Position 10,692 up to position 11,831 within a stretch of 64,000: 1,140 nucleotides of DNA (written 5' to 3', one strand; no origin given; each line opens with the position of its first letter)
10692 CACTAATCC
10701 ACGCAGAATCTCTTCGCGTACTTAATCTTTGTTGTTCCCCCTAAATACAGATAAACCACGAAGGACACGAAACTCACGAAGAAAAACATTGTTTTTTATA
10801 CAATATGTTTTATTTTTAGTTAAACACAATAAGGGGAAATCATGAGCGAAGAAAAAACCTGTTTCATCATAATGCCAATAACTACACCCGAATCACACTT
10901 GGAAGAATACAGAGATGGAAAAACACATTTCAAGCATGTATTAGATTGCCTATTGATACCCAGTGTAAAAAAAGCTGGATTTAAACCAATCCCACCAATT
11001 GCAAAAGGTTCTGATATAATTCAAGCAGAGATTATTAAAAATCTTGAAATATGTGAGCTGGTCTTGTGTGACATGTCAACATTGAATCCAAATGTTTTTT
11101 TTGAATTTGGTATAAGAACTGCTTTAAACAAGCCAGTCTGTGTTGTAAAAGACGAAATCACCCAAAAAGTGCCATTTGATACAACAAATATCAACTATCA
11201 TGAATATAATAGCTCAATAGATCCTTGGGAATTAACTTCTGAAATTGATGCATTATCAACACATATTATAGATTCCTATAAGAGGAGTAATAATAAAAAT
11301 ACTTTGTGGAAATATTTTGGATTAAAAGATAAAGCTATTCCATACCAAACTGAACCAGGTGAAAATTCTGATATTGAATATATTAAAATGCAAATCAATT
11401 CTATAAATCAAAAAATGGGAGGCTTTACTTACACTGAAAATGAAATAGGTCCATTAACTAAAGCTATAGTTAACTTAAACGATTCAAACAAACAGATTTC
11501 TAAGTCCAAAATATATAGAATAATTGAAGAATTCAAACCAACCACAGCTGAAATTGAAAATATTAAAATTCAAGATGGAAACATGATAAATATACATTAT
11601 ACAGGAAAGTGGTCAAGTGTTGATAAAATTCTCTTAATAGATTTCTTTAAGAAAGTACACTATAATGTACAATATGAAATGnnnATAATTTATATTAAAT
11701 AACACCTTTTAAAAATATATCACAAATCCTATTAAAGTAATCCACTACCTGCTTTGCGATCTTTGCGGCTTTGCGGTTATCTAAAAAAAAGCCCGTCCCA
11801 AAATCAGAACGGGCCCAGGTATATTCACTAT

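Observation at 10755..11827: Low-GC standalone gene with an NDT/TIR-like Rossmannoid N-glycosidase domain, flanked by short 9-bp-period repeats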

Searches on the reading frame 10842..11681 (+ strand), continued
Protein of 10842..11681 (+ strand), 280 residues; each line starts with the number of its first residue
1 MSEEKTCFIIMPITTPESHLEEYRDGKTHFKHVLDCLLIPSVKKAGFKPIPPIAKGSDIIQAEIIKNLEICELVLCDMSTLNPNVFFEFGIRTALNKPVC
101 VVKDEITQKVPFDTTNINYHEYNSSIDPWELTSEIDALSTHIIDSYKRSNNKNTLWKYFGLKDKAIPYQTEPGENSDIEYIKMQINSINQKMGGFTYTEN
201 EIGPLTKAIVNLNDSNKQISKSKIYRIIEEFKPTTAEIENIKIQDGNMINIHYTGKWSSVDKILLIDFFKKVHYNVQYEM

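Call 70: get_annotated_region(hit=H1, flank=6000)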
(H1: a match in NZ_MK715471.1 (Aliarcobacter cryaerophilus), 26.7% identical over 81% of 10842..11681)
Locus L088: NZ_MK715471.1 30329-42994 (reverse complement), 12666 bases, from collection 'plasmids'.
description: Aliarcobacter cryaerophilus strain M830MA plasmid pM830MA, complete sequence
organism: Aliarcobacter cryaerophilus (NCBI taxid 28198)
taxonomy: Bacteria; Campylobacterota; Epsilonproteobacteria; Campylobacterales; Arcobacteraceae; Aliarcobacter; Aliarcobacter cryaerophilus
host: -; source: Greenshell mussel; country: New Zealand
typing (MOB-suite, as given by PLSDB): non-mobilizable
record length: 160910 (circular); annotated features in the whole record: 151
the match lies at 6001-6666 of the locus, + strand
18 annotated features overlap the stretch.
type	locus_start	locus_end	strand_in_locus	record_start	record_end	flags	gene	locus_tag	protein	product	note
CDS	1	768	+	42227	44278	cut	-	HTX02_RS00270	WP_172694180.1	toll/interleukin-1 receptor domain-containing protein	GO:0007165 - signal transduction [Evidence IEA]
CDS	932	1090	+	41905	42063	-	-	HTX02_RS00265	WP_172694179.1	hypothetical protein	-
CDS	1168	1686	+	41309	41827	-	-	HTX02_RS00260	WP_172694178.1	hypothetical protein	-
CDS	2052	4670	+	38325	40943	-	-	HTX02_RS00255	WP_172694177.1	hypothetical protein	-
CDS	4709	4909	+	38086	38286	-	-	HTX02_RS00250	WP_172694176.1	hypothetical protein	-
CDS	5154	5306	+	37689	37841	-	-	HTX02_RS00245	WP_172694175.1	hypothetical protein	-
CDS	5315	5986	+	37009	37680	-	-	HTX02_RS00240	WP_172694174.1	hypothetical protein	-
CDS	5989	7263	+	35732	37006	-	-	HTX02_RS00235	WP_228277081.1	TRAFs-binding domain-containing protein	-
CDS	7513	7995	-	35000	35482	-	-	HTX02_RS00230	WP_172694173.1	hypothetical protein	-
CDS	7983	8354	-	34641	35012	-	-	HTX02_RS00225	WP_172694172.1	hypothetical protein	-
CDS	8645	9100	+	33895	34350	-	-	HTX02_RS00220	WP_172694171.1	hypothetical protein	-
CDS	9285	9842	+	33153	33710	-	-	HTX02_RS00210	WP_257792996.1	HipA domain-containing protein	-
CDS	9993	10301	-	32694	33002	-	-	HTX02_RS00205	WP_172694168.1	DUF411 domain-containing protein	-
CDS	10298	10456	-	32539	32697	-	-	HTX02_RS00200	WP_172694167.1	hypothetical protein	-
CDS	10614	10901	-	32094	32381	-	trxA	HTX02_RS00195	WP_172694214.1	thioredoxin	-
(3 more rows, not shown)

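Call 71: get_annotated_region(hit=H3, flank=5000)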
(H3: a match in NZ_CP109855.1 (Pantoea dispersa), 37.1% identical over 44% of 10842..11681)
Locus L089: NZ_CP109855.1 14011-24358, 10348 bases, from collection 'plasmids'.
description: Pantoea dispersa strain ESL4 plasmid pESL4.2, complete sequence
organism: Pantoea dispersa (NCBI taxid 59814)
taxonomy: Bacteria; Pseudomonadota; Gammaproteobacteria; Enterobacterales; Erwiniaceae; Pantoea; Pantoea dispersa
host: -; source: Bidens alba,Pure isolate,rhizosphere; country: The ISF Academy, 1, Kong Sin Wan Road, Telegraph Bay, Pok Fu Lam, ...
typing (MOB-suite, as given by PLSDB): non-mobilizable
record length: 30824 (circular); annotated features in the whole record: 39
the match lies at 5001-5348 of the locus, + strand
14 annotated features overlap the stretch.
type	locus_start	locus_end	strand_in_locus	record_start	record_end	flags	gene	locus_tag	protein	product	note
CDS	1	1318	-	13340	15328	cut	-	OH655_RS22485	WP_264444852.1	replication endonuclease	GO:0006260 - DNA replication [Evidence IEA]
CDS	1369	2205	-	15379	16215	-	-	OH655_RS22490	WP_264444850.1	Dam family site-specific DNA-(adenine-N6)-methyltransferase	GO:0006306 - DNA methylation [Evidence IEA]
CDS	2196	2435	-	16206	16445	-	-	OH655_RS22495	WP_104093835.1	DUF2732 family protein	-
CDS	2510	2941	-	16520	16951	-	-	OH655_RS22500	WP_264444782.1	hypothetical protein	-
CDS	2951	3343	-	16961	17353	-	-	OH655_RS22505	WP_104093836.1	hypothetical protein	-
CDS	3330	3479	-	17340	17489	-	-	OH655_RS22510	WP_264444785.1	phage filamentation protein Fil family protein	-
CDS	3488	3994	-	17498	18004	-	-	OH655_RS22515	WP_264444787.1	phage regulatory CII family protein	-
CDS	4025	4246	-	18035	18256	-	-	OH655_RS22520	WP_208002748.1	regulator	-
CDS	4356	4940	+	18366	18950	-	-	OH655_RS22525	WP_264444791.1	phage repressor protein CI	-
CDS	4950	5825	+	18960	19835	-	-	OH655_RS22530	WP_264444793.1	hypothetical protein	-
CDS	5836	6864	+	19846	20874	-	-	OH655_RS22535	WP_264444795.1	tyrosine-type recombinase/integrase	GO:0015074 - DNA integration [Evidence IEA]; GO:0006310 - DNA recombination [Evidence IEA]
CDS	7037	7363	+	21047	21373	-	-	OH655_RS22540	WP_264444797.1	hypothetical protein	-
CDS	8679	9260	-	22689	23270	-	-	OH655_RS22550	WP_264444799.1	hypothetical protein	-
CDS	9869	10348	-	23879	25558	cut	-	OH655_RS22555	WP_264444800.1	phage baseplate assembly protein V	-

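Call 72: search_protein_families(library=pfam, proteins=[L085:4929-5843:+, L086:4944-5807:+, L087:4004-4690:+, L088:5989-7260:+, L089:4950-5822:+], max_evalue=0.1)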
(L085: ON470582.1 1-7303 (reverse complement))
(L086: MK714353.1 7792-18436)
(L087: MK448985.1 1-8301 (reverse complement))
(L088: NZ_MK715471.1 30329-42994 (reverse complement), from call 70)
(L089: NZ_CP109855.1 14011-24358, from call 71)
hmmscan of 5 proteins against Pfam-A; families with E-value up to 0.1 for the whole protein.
L085:4929-5843:+ (305 aa): 2 families
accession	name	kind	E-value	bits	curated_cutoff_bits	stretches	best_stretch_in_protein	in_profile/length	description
PF10137.14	CAP12-PCTIR_TIR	-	0.011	16.2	24.7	0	44-112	40-95/119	CAP12/Pycsar effector protein, TIR domain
PF25621.1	PhiKZ_gp244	-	0.035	14.7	27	0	226-273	33-78/116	Bacteriophage PhiKZ capsid decoration protein gp244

L086:4944-5807:+ (288 aa): 0 families

L087:4004-4690:+ (229 aa): 1 family
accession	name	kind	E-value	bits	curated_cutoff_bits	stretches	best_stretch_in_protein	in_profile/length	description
PF05014.21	Nuc_deoxyrib_tr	-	0.023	15.3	28.8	1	60-100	59-101/117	Nucleoside 2-deoxyribosyltransferase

L088:5989-7260:+ (424 aa): 4 families
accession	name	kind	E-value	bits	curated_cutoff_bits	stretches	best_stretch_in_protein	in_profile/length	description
PF13281.12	MAP3K_TRAF_bd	-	8.1e-37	127.5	24.1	1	80-418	1-354/371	MAP3K TRAFs-binding domain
PF20308.4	TPR-S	-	2.4e-26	92.7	27.6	1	225-335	2-102/102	Tetratricopeptide Repeats-Sensor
PF13428.12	TPR_14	-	0.023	15.8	23.5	0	246-285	4-43/44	Tetratricopeptide repeat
PF13174.12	TPR_6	-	0.028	15.5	26.3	0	248-276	5-33/33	Tetratricopeptide repeat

L089:4950-5822:+ (291 aa): 2 families
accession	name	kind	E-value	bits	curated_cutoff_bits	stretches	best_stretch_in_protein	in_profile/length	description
PF05014.21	Nuc_deoxyrib_tr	-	0.0079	16.8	28.8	1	59-114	43-100/117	Nucleoside 2-deoxyribosyltransferase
PF10137.14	CAP12-PCTIR_TIR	-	0.026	15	24.7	0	87-130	73-118/119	CAP12/Pycsar effector protein, TIR domain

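Call 73: search_protein_families(library=padloc, proteins=[L085:4929-5843:+, L086:4944-5807:+, L087:4004-4690:+, L088:5989-7260:+, L089:4950-5822:+], max_evalue=0.01)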
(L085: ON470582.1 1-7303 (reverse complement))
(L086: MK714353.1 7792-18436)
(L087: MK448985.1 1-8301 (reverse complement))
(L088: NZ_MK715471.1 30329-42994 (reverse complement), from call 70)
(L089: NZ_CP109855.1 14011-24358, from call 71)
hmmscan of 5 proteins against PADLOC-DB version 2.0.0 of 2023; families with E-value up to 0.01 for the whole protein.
L085:4929-5843:+ (305 aa): 1 family
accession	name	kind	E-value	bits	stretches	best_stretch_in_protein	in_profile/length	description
PDLC00733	Effector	-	1.1e-06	25.8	1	54-134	273-355/388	TIR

L086:4944-5807:+ (288 aa): 1 family
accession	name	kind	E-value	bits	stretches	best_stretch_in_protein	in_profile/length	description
PDLC00733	Effector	-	1.3e-05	22.2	1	67-135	289-357/388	TIR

L087:4004-4690:+ (229 aa): 1 family
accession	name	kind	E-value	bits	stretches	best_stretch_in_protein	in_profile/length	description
PDLC00733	Effector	-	4.4e-13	46.8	1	29-120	265-359/388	TIR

L088:5989-7260:+ (424 aa): 2 families
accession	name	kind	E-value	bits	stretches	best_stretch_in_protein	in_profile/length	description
PDLC00733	Effector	-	4e-05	20.6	1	26-138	261-374/388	TIR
PDLC01172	TPR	-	0.0022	14.9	1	242-277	83-118/448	TPR repeats containing protein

L089:4950-5822:+ (291 aa): 1 family
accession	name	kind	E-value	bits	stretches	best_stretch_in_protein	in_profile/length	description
PDLC00733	Effector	-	8.3e-07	26.1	1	27-136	251-361/388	TIR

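Call 85: find_encoding_contigs(protein=P0114, flank=8000, max_places=1)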
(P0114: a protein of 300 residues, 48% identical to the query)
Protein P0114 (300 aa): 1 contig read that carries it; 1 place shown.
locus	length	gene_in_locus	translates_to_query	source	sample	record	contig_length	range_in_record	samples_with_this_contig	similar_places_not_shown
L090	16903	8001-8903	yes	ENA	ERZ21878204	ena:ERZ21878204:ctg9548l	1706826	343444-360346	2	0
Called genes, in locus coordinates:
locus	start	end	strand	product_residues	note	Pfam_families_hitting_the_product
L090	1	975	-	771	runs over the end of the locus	PF09699:Paired_CXXCH_1 (faint), PF13435:Cytochrome_C554 (faint), PF14522:Cytochrome_C7 (faint), PF00515:TPR_1 (weak), PF07719:TPR_2 (weak), PF14559:TPR_19 (weak), PF13424:TPR_12 (weak), PF14559:TPR_19 (weak), +11 more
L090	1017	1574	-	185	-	PF00355:Rieske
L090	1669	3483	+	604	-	PF00239:Resolvase, PF07508:Recombinase, PF13408:Zn_ribbon_recom (weak)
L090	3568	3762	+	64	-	-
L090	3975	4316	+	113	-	PF04542:Sigma70_r2 (weak)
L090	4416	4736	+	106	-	-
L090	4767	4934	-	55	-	-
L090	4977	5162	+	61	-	-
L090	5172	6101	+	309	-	-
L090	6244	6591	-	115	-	-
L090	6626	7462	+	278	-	PF06152:Phage_min_cap2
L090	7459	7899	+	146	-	PF20557:DnaT_2 (weak)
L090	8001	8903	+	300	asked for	-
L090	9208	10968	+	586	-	-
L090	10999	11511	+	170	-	PF05073:Baculo_p24 (faint)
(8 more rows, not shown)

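Call 86: find_encoding_contigs(protein=P0076, flank=8000, max_places=1)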
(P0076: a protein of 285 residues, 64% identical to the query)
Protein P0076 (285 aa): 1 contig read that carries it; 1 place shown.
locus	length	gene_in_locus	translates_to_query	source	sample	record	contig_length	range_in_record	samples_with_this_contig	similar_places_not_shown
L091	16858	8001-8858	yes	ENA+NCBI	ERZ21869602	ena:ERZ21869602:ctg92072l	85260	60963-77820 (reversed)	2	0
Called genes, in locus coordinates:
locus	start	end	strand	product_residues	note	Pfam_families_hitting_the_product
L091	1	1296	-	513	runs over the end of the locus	PF05598:DUF772, PF01609:DDE_Tnp_1, PF13751:DDE_Tnp_1_6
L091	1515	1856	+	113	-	-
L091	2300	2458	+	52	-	-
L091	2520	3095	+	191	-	PF05593:RHS_repeat (faint)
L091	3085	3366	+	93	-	-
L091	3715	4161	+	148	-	-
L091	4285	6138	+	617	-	PF12796:Ank_2, PF13857:Ank_5, PF13637:Ank_4, PF12796:Ank_2, PF13637:Ank_4, PF00023:Ank, PF12796:Ank_2, PF12796:Ank_2, +10 more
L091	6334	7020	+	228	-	-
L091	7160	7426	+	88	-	-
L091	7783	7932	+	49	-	-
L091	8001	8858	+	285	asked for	-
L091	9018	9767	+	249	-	PF10137:CAP12-PCTIR_TIR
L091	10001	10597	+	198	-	-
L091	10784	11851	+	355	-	-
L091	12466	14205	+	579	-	-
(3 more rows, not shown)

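Call 87: find_encoding_contigs(protein=P0012, flank=8000, max_places=1)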
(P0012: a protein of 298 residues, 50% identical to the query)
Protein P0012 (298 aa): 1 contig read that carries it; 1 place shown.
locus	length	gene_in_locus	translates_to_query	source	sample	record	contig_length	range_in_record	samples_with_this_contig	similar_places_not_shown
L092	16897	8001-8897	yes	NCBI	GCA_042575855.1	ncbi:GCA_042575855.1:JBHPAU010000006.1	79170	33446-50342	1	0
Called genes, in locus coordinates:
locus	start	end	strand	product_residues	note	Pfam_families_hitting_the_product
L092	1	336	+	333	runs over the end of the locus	PF09989:DUF2229, PF06050:HGD-D (weak)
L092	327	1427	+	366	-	PF09989:DUF2229 (weak)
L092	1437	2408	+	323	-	PF01869:BcrAD_BadFG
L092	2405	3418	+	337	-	PF02504:FA_synthesis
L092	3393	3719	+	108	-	PF00085:Thioredoxin, PF04756:OST3_OST6 (weak), PF13098:Thioredoxin_2, PF13905:Thioredoxin_8 (weak)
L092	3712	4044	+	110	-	PF07315:DUF1462 (weak)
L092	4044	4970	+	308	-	PF00890:FAD_binding_2 (weak), PF01266:DAO (faint), PF07992:Pyr_redox_2, PF12831:FAD_oxidored (weak), PF13738:Pyr_redox_3 (weak), PF13450:NAD_binding_8 (weak), PF13738:Pyr_redox_3, PF00070:Pyr_redox, +2 more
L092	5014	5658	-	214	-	PF01386:Ribosomal_L25p, PF14693:Ribosomal_TL5_C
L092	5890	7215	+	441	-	PF01208:URO-D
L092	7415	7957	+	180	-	PF01844:HNH (faint)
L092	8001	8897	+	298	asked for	-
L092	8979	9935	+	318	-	PF07670:Gate (weak)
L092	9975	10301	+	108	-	PF14114:DUF4286 (weak)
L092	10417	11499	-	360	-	PF01544:CorA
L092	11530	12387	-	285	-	PF21088:MS_channel_1st, PF00924:MS_channel_2nd, PF21082:MS_channel_3rd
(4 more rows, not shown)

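Call 94: search_dna_similar(query=window:10842-11681:+, collection=phages, mode=protein, max_evalue=0.001, rows=spread, max_rows=14)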
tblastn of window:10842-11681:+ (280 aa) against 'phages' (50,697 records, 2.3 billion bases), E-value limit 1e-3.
Records with a match: 58; places in all: 58; records where one place covers at least 80% of the query: 3.
Best place of each record, by identity: <60% 58.
By first word of the organism name: Streptococcus 24; Staphylococcus 16; Klebsiella 12; Escherichia 3; Dorea 1; Bacteriophage 1; Latilactobacillus 1.
By host as written in the record: Klebsiella pneumoniae 10; Staphylococcus aureus 8; Escherichia coli 3; - 3; Streptococcus pyogenes MGAS315 2; Streptococcus mitis SF100 2; methicillin-resistant Staphylococcus aureus spa type t223 2; Staphylococcus aureus subsp. aureus RN4220 2; and 25 more.
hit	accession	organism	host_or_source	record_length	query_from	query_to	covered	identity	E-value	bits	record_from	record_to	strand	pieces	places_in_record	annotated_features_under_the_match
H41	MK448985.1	Streptococcus phage Javan566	Streptococcus suis ERR120214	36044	1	242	86%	25.5%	2e-9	64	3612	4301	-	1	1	hypothetical protein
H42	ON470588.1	Escherichia phage vB_EcoM-611R5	Escherichia coli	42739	7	188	65%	33.2%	7e-14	77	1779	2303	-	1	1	hypothetical protein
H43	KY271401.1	Klebsiella phage 1 LV-2017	Klebsiella pneumoniae KH43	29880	3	122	43%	36.6%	5e-12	72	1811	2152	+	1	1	none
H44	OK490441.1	Klebsiella phage Kp4874-4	Klebsiella pneumoniae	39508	3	122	43%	36.6%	5e-12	72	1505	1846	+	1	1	record has no annotation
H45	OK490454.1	Klebsiella phage Kp4879-1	Klebsiella pneumoniae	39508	3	122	43%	36.6%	5e-12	72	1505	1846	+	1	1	record has no annotation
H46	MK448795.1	Streptococcus phage Javan527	Streptococcus pyogenes NZ131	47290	5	146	51%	29.3%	2e-6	55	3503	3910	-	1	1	hypothetical protein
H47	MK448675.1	Streptococcus phage Javan129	Streptococcus dysgalactiae ERR085005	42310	5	146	51%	29.3%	1e-5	52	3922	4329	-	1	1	hypothetical protein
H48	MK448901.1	Streptococcus phage Javan306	Streptococcus mitis 321A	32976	4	134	47%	29.3%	1e-6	55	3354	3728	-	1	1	hypothetical protein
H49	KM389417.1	Staphylococcus phage Phi06_3106 B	-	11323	5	115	40%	34.5%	1e-7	58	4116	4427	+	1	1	record has no annotation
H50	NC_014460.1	Staphylococcus phage SAP-26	Staphylococcus aureus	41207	5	115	40%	34.5%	2e-7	57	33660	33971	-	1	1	hypothetical protein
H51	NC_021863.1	Staphylococcus phage SA13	Staphylococcus aureus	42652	5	115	40%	34.5%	2e-7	57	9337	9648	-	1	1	hypothetical protein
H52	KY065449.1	Streptococcus phage IPP5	Streptococcus pneumoniae SA48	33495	4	134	47%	28.6%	7e-6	53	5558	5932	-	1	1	hypothetical protein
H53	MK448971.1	Streptococcus phage Javan52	Streptococcus agalactiae ...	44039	5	123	43%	30.3%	4e-8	60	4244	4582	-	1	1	hypothetical protein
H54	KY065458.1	Streptococcus phage IPP17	Streptococcus pneumoniae 23F/5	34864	4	130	45%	28.1%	2e-5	52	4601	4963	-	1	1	hypothetical protein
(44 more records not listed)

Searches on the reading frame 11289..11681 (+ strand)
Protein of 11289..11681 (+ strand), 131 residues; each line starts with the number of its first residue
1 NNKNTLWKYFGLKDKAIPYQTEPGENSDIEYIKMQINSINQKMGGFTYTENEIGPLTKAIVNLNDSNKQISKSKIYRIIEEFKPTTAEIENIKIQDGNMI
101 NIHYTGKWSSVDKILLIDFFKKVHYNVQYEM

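Call 88: predict_structure(alignment_id=A6)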
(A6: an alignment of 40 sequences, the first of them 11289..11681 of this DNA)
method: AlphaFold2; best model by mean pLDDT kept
length: 131 residues; sequences in the alignment: 40
mean_pLDDT: 74.1   pTM: 0.50
mean pLDDT of the five models: 74.1, 73.7, 72.3, 72.1, 71.2
residues with pLDDT >= 90: 57; 70-90: 13; 50-70: 38; < 50: 23
segments of 3 or more residues with pLDDT < 50: 1-3, 18-23, 46-53
pLDDT, mean of each block of 10 residues (from residue 1): 51 47 55 72 51 55 61 93 96 93 97 96 94 92
secondary structure, 60 per line:
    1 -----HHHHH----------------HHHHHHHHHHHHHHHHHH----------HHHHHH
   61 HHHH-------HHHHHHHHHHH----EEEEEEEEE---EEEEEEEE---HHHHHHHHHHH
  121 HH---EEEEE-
elements in order: H6-10 H27-44 H55-64 H72-82 E87-95 E99-106 H110-122 E126-130

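Call 90: fold_search(model_id=the predicted structure, library=pdb)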
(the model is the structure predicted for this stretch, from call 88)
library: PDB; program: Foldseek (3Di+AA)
matches with E <= 10: 531; with E <= 0.001: 0
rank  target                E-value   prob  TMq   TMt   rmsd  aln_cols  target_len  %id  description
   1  8sk7_X                1.1e-01  0.95  0.34  0.59   2.8        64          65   16  Cryo-EM structure of designed Influenza HA binder, HA_20, bound to Influenza HA (Strain: Iowa43) (released 2023-06-14)
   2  2atw_C                1.4e-01  0.92  0.35  0.22   4.2        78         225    6  Structure of a Mycobacterium tuberculosis NusA-RNA complex (released 2005-10-11)
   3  4mtn                  1.9e-01  0.89  0.35  0.13   4.5        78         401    9  Crystal structure of transcription termination factor NusA from Planctomyces limnophilus DSM 3776 (released 2013-10-02)
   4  9cuy_O                2.1e-01  0.30  0.30  0.26   8.2       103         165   14  Bacteriophage PhiTE extended baseplate (released 2025-04-16)
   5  4iyp_C                2.5e-01  0.18  0.21  0.23  12.4        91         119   15  structure of the nPP2Ac-alpha4 complex (released 2013-04-17)
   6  5wyj_SI               2.7e-01  0.63  0.32  0.27   5.3        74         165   16  Cryo-EM structure of the 90S small subunit pre-ribosome (Dhr1-depleted, Enp1-TAP, state 1) (released 2017-03-29)
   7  2e7g_MODEL_1_A        2.7e-01  0.30  0.23  0.23   5.6        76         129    5  Solution structure of putative ribosome-binding factor A (RbfA) from human mutochondrial precursor (released 2007-07-10)
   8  2atw_A                2.9e-01  0.84  0.34  0.21   4.1        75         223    7  Structure of a Mycobacterium tuberculosis NusA-RNA complex (released 2005-10-11)
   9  6zu5_SH0              2.9e-01  0.28  0.26  0.23   6.1        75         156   17  Structure of the Paranosema locustae ribosome in complex with Lso2 (released 2020-11-04)
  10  9a74_B                3.1e-01  0.57  0.28  0.12   4.6        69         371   10  Integrative model of YKUJ-NUSA by crosslinking MS and deep learning (released 2024-09-18)
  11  2asb_A                3.5e-01  0.51  0.28  0.17   4.9        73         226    8  Structure of a Mycobacterium tuberculosis NusA-RNA complex (released 2005-10-11)
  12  2dyj_B                4.1e-01  0.60  0.31  0.41   4.3        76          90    8  Crystal structure of ribosome-binding factor A from Thermus thermophilus HB8 (released 2007-03-14)
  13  9hrs_B                4.6e-01  0.28  0.30  0.45   4.8        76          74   14  ZnT1 CTD regulation (released 2025-09-17)
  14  8dn7_C                4.6e-01  0.14  0.22  0.24  14.8       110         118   12  The crystal structure of the Pisum sativum Toc75 POTRA domains in complex with fab ax9 (released 2023-05-17)
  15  1lql_C                4.6e-01  0.13  0.23  0.21  10.1       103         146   14  Crystal structure of OsmC like protein from Mycoplasma pneumoniae (released 2003-08-05)
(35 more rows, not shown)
